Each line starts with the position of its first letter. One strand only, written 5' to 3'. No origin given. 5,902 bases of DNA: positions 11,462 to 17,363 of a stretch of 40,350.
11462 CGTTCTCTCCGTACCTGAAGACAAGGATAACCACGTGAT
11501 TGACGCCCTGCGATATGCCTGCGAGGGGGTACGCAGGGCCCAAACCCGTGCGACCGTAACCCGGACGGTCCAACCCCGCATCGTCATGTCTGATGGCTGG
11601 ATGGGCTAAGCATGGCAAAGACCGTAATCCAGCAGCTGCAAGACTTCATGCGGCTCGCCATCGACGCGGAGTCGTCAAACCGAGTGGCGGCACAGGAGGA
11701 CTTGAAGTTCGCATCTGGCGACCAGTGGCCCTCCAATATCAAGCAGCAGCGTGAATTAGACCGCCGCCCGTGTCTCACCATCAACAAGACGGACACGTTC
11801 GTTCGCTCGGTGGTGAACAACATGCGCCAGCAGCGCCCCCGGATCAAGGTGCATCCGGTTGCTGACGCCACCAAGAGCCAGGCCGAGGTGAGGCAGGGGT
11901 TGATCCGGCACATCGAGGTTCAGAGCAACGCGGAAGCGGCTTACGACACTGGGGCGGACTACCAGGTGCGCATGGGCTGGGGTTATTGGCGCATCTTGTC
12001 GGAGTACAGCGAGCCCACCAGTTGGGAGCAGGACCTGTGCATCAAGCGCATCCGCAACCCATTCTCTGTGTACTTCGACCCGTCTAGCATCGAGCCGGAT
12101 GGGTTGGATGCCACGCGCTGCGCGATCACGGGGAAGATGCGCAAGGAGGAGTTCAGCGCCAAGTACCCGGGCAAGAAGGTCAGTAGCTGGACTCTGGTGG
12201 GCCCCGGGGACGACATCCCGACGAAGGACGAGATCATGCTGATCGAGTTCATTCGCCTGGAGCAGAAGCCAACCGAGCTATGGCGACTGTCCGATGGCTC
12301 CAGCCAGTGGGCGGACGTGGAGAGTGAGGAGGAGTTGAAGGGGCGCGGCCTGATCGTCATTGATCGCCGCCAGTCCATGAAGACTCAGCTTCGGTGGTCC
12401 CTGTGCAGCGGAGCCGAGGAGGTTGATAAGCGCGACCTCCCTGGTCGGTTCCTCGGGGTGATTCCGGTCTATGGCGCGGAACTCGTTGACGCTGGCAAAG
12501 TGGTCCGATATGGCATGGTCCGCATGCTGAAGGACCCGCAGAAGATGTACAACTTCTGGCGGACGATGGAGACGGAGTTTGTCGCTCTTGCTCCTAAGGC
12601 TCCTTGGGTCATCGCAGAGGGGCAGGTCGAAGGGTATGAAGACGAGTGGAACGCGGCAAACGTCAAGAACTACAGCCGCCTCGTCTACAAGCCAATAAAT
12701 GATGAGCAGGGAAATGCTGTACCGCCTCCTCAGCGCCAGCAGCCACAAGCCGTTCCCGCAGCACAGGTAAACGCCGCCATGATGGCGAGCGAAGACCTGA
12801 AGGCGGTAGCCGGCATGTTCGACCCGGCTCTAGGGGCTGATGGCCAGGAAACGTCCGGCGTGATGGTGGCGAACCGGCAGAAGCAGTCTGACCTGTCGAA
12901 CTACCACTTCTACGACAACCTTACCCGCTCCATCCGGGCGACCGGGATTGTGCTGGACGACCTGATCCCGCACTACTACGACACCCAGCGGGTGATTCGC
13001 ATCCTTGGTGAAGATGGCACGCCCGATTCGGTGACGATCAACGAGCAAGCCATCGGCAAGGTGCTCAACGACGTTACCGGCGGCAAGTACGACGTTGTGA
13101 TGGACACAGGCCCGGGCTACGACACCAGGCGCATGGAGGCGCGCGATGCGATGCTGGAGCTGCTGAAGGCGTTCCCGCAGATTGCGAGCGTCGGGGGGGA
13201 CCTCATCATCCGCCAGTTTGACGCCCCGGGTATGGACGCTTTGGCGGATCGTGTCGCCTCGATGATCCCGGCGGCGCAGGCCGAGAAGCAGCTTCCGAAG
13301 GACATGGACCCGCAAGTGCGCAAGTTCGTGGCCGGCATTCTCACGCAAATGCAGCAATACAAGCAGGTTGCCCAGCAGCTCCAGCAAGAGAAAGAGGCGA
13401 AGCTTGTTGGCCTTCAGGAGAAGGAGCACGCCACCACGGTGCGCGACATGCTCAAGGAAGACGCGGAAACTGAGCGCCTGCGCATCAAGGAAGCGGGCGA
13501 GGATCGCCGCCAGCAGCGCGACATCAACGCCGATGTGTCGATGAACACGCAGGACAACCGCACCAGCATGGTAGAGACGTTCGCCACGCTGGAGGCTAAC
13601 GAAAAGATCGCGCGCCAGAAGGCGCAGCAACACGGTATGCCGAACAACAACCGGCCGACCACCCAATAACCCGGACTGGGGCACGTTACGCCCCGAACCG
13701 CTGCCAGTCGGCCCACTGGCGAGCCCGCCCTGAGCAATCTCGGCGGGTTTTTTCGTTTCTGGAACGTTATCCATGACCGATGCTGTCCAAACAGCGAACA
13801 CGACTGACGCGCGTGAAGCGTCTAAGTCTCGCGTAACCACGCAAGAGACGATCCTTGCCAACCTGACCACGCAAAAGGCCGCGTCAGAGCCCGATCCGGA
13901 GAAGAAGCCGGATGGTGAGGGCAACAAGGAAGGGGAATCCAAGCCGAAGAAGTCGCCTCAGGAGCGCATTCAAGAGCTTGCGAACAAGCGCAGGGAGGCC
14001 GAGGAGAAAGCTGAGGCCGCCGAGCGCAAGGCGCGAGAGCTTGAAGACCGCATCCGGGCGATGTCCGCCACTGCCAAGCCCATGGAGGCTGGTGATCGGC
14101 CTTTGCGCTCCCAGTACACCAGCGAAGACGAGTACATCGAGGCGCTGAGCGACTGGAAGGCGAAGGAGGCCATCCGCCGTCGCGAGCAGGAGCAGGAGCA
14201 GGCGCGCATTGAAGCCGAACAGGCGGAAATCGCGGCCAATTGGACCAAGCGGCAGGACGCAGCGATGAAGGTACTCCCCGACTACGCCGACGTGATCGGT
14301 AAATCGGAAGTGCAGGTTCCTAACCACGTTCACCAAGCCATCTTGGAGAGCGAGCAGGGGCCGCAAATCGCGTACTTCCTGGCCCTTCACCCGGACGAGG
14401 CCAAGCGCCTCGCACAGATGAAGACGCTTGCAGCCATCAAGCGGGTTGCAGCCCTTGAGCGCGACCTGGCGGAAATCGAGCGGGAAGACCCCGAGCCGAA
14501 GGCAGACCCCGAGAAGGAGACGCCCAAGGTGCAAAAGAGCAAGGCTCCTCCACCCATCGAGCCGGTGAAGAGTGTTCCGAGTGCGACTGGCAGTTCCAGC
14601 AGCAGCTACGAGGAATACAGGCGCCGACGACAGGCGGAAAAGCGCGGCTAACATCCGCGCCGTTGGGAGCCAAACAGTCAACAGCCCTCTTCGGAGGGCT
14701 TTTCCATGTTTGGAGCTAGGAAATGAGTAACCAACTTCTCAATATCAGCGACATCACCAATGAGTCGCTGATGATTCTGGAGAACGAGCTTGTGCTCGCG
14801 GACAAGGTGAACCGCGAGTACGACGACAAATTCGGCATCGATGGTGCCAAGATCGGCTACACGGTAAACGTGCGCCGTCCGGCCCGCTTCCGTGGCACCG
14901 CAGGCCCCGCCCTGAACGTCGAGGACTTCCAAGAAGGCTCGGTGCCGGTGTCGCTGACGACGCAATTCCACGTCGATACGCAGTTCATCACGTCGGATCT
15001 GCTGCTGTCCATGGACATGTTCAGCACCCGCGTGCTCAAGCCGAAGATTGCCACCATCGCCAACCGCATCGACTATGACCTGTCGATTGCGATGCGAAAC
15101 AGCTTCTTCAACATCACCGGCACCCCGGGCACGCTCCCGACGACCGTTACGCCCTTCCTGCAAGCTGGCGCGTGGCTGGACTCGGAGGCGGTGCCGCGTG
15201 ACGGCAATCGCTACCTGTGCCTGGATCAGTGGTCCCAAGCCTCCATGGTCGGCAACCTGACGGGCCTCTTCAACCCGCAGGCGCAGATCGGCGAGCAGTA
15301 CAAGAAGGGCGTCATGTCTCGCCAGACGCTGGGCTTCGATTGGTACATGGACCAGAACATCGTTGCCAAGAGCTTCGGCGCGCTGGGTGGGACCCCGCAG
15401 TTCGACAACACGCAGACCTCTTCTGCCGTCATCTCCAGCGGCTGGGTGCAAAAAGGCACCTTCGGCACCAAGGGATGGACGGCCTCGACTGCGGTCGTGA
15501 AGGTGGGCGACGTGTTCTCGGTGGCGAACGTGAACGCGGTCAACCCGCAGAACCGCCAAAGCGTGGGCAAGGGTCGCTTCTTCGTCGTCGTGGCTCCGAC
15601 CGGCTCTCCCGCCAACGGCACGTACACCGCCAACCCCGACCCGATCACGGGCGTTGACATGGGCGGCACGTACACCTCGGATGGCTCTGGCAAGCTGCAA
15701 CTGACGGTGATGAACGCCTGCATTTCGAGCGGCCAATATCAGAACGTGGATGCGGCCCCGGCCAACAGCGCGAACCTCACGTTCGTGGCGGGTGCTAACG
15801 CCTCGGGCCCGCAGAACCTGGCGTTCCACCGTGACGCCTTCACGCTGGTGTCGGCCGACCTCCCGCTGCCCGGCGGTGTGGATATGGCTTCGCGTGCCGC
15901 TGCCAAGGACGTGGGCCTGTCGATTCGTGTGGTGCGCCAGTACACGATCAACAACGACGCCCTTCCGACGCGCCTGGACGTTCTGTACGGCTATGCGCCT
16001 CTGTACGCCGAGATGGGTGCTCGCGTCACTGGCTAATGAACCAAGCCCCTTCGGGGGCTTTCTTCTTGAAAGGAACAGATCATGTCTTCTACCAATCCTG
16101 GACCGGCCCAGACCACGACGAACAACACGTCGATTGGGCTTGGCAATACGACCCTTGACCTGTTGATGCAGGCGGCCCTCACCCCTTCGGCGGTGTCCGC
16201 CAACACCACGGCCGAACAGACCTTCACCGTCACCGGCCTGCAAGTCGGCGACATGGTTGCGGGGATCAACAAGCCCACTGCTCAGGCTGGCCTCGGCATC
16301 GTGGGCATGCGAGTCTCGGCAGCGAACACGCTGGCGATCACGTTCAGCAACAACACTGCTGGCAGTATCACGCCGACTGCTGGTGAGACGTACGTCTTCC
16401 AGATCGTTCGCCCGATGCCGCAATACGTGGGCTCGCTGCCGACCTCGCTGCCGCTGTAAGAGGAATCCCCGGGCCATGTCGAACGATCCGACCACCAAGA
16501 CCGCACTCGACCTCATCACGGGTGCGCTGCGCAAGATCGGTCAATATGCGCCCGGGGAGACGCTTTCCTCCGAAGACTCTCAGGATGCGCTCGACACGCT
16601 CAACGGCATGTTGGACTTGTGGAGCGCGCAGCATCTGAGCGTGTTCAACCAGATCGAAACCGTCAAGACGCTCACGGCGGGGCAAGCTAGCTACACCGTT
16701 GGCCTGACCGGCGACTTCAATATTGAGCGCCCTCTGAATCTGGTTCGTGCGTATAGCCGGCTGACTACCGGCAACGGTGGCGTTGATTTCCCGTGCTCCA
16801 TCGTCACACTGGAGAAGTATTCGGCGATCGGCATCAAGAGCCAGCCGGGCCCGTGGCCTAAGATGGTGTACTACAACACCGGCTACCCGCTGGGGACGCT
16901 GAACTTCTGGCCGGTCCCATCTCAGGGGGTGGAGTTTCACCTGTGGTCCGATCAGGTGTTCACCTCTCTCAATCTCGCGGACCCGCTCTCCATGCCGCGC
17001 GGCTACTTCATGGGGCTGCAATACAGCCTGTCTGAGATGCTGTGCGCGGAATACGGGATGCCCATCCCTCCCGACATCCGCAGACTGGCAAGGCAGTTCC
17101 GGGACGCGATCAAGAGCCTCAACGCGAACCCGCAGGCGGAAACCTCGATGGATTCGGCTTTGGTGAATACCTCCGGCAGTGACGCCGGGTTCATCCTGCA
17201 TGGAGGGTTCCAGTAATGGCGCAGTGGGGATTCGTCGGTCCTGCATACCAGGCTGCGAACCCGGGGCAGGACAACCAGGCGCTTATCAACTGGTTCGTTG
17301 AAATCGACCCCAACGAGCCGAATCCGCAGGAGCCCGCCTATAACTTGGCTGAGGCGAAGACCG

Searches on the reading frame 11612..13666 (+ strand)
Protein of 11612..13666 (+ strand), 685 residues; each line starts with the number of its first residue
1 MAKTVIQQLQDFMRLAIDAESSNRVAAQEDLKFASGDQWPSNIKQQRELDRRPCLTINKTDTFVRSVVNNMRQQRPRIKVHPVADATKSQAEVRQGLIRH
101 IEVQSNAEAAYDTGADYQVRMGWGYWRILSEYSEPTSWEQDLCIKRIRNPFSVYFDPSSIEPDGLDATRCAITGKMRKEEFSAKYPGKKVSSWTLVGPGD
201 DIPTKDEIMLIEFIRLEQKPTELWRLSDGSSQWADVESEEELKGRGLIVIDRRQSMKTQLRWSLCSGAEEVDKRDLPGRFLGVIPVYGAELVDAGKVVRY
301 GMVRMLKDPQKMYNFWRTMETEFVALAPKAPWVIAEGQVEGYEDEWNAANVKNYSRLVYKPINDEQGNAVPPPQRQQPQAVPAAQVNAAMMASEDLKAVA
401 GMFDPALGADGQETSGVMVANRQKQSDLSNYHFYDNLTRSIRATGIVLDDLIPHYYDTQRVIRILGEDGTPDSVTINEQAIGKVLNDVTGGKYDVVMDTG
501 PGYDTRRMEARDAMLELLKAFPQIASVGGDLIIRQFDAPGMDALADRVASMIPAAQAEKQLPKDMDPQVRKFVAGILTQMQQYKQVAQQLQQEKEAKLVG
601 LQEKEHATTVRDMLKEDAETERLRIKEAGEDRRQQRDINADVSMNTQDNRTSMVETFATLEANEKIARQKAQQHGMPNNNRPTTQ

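Call 44: search_protein_families(library=phrogs, proteins=[window:11612-13666:+], max_evalue=0.00001)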
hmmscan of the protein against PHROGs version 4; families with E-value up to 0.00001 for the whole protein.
window:11612-13666:+ (685 aa): 2 families
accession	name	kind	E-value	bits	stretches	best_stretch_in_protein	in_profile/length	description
phrog_156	-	head and packaging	3.9e-129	433.1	1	5-674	11-652/681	portal protein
phrog_14911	-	unknown function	2.2e-27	97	1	19-382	20-398/404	-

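Call 109: search_dna_similar(query=window:11612-13666:+, collection=phages, mode=protein, max_rows=12, max_evalue=1e-20)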
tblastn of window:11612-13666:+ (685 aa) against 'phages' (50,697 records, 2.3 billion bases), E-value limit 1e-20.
Records with a match: 68; places in all: 68; records where one place covers at least 80% of the query: 17.
Best place of each record, by identity: <60% 68.
By first word of the organism name: Vibrio 23; Bacteriophage 14; Caudoviricetes 7; Ralstonia 5; Xylella 3; Hamiltonella 3; Rhodoferax 2; Pseudomonas 2; Thalassomonas 2; Shewanella 2; and 5 more.
By host as written in the record: - 20; Vibrio crassostreae 12; Candidatus Hamiltonella defensa 5; Rhodoferax sp. IMCC26218 2; Vibrio vulnificus 2; Thalassomonas loyana LMG 22536 2; Vibrio tasmaniensis 2; Shewanella inventionis KX27 2; and 17 more.
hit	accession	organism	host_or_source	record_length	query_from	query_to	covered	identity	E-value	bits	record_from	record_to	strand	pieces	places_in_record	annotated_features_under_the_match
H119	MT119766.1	Xanthomonas phage PBR31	Xanthomonas campestris pv. campestris ...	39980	5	644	93%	53.7%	0e+0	629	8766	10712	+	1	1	portal protein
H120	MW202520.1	Caudoviricetes sp.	Manatee Spring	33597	6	574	83%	47.1%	8e-157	507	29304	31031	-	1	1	phage P22 like portal protein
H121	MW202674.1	Caudoviricetes sp.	Manatee Spring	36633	6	570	82%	45.8%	4e-149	485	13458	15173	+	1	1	phage P22 like portal protein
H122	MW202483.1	Caudoviricetes sp.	Manatee Spring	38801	15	638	91%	36.4%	3e-102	349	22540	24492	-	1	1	phage P22 like portal protein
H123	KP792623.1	Rhodoferax phage P26218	Rhodoferax sp. IMCC26218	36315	5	553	80%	40.7%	1e-123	411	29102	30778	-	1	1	portal protein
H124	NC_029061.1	Rhodoferax phage P26218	Rhodoferax sp. IMCC26218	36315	5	553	80%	40.7%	1e-123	411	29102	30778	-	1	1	portal protein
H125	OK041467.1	Pseudomonas phage PAE2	Pseudomonas aeruginosa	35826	5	553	80%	40.6%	8e-117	391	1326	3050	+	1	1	putative portal protein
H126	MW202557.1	Caudoviricetes sp.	Manatee Spring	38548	5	553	80%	40.5%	3e-124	413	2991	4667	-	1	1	phage P22 like portal protein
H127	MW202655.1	Bacteriophage sp.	Manatee Spring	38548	5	553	80%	40.5%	3e-124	413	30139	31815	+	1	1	phage P22 like portal protein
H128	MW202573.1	Caudoviricetes sp.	Manatee Spring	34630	2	568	83%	37.6%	2e-106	361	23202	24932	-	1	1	phage P22 like portal protein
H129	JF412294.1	EBPR podovirus 1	-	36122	20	553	78%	39.9%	5e-116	389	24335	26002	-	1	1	gp37: portal protein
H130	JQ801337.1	Vibrio phage VvAW1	Vibrio vulnificus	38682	3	553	80%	38.6%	2e-110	372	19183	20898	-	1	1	hypothetical protein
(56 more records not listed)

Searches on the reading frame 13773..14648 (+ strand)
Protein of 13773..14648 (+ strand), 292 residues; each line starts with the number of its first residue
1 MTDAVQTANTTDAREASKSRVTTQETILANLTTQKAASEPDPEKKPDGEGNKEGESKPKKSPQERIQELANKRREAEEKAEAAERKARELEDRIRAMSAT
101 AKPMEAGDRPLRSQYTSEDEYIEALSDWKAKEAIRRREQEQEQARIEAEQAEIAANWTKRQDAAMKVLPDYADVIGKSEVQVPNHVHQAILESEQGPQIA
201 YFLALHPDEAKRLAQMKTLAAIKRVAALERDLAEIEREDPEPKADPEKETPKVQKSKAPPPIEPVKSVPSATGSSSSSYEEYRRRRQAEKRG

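Call 44: search_protein_families(library=phrogs, proteins=[window:13773-14648:+], max_evalue=0.00001)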
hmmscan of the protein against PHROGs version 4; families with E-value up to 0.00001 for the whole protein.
window:13773-14648:+ (292 aa): 1 family
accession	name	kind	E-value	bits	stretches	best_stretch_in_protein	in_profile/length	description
phrog_8865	-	head and packaging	3.7e-42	146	1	9-290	13-294/297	head scaffolding protein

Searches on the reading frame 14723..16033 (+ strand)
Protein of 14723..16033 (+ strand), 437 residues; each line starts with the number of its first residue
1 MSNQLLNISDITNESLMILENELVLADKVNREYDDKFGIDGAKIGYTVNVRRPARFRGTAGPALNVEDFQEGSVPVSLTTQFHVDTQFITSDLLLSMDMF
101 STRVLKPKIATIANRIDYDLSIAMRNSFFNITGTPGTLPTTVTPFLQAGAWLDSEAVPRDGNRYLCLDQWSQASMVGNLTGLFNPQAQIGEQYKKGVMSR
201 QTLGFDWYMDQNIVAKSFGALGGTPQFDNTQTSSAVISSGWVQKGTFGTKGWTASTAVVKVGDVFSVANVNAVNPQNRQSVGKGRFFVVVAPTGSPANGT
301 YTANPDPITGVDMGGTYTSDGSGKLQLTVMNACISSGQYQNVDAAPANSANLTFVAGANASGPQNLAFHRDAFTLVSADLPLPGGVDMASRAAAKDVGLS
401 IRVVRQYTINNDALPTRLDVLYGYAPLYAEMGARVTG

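Call 44: search_protein_families(library=phrogs, proteins=[window:14723-16033:+], max_evalue=0.00001)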
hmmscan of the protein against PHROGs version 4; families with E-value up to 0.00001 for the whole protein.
window:14723-16033:+ (437 aa): 1 family
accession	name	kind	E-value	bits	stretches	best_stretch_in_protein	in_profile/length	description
phrog_283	-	head and packaging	1e-70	240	1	1-437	1-383/385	major head protein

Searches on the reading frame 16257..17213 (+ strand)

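Call 44: search_protein_families(library=phrogs, proteins=[window:16257-17213:+], max_evalue=0.00001)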
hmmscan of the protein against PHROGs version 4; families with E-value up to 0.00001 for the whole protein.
window:16257-17213:+ (319 aa): 2 families
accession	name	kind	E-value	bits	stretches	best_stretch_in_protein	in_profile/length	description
phrog_12985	-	unknown function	9.6e-40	137.8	1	82-303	3-226/238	-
phrog_637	-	connector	9.9e-07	29.7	0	80-128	3-53/156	head-tail adaptor Ad3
